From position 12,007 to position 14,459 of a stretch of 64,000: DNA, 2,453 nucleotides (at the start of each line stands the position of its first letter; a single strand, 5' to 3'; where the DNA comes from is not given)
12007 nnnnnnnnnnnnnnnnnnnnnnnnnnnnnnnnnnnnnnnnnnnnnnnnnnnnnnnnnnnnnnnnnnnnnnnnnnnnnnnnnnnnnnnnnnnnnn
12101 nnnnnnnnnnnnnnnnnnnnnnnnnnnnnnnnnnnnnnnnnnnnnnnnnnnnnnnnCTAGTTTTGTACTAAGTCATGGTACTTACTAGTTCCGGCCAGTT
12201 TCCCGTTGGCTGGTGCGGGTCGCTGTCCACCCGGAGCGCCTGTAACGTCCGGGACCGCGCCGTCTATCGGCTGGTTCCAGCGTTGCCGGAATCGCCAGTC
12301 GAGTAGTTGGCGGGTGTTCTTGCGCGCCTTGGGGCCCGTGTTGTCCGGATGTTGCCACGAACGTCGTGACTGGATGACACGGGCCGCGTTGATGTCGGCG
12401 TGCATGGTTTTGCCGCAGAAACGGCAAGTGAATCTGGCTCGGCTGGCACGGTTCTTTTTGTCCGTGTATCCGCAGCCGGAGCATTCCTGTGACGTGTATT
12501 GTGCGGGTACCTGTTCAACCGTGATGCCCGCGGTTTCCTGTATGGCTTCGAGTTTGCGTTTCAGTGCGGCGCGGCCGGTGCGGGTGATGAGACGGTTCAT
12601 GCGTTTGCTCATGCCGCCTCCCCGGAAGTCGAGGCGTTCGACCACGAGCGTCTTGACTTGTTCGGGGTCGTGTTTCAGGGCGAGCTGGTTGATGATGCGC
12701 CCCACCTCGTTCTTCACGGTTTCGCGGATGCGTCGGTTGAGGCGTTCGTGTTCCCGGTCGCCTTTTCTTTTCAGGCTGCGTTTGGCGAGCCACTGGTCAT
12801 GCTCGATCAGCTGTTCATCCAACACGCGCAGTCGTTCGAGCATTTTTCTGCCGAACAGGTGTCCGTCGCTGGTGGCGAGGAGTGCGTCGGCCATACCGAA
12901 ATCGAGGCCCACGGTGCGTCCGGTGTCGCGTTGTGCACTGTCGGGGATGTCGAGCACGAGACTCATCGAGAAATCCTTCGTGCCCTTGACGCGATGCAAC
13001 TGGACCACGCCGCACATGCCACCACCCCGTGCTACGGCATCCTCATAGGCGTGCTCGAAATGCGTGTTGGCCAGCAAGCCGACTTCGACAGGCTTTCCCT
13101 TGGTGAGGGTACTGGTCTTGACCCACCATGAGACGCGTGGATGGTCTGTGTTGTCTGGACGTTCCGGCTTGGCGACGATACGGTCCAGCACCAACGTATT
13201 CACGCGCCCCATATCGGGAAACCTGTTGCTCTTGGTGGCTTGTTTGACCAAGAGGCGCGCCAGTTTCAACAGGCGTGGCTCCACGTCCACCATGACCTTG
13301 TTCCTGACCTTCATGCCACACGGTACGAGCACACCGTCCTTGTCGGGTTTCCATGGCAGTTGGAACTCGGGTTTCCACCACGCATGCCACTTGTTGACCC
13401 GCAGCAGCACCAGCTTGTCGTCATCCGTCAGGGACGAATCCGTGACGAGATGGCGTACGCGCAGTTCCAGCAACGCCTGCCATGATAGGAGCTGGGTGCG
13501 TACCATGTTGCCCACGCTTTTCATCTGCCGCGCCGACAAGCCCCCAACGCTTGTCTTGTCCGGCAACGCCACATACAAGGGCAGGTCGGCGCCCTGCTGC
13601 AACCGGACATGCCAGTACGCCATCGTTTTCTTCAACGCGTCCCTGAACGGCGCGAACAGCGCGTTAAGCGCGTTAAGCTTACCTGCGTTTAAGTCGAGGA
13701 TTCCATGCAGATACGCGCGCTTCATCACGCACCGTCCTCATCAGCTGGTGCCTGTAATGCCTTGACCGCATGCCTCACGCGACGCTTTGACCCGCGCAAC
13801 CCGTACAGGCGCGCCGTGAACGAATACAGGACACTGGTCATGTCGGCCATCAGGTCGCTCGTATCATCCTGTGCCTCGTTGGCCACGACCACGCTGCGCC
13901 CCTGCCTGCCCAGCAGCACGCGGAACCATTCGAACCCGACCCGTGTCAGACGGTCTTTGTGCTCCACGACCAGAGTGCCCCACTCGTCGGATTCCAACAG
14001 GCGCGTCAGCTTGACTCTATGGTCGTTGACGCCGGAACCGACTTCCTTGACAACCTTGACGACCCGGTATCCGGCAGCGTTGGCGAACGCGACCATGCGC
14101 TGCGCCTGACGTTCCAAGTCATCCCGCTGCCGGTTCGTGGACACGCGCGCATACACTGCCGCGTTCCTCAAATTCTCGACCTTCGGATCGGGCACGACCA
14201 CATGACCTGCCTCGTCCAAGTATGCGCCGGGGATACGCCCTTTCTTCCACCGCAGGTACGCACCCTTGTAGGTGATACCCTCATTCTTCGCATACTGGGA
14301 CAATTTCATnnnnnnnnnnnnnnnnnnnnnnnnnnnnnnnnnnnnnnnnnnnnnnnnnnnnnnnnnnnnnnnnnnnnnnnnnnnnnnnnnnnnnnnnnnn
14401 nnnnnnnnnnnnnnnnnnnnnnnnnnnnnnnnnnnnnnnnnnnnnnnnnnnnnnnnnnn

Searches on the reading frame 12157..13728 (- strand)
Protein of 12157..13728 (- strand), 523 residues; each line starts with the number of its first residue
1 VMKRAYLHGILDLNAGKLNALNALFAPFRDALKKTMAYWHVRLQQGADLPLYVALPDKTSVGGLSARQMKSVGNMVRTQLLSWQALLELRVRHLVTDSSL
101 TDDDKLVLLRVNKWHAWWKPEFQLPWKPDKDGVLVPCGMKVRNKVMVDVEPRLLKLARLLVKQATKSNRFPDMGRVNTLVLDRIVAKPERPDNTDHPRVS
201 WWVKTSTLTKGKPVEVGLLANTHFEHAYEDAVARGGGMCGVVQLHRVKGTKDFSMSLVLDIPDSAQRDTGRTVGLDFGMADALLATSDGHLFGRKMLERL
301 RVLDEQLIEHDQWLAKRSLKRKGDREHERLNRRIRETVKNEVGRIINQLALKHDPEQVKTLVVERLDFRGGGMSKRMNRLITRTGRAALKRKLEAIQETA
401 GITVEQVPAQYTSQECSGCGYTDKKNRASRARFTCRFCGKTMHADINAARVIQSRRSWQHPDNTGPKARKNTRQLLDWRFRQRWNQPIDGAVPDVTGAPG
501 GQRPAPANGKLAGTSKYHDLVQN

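Call 30: search_protein_families(library=pfam, proteins=[window:12157-13728:-], max_evalue=0.001)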
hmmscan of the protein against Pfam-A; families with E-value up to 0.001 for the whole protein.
window:12157-13728:- (523 aa): 2 families
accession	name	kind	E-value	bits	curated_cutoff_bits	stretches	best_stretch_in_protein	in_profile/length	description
PF07282.18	Cas12f1-like_TNB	-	5.2e-17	62.2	26.3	1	389-452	4-60/60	Cas12f1-like, TNB domain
PF01385.25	OrfB_IS605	-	0.00015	22.4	30.5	1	262-365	7-115/120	Probable transposase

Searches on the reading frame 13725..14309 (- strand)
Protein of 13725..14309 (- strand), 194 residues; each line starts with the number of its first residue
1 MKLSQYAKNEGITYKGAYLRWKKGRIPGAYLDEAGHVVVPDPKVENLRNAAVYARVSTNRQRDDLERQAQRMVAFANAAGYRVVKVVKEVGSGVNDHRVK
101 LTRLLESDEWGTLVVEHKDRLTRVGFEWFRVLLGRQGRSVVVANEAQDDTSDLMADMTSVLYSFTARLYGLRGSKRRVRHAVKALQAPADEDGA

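Call 69: search_protein_families(library=pfam, proteins=[window:13725-14309:-], max_evalue=0.001)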
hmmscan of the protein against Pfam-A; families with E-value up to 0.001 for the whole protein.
window:13725-14309:- (194 aa): 1 family
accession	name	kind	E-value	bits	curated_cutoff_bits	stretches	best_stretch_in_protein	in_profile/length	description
PF00239.26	Resolvase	-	1.3e-19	71.2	23.3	1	50-173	1-132/145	Resolvase, N terminal domain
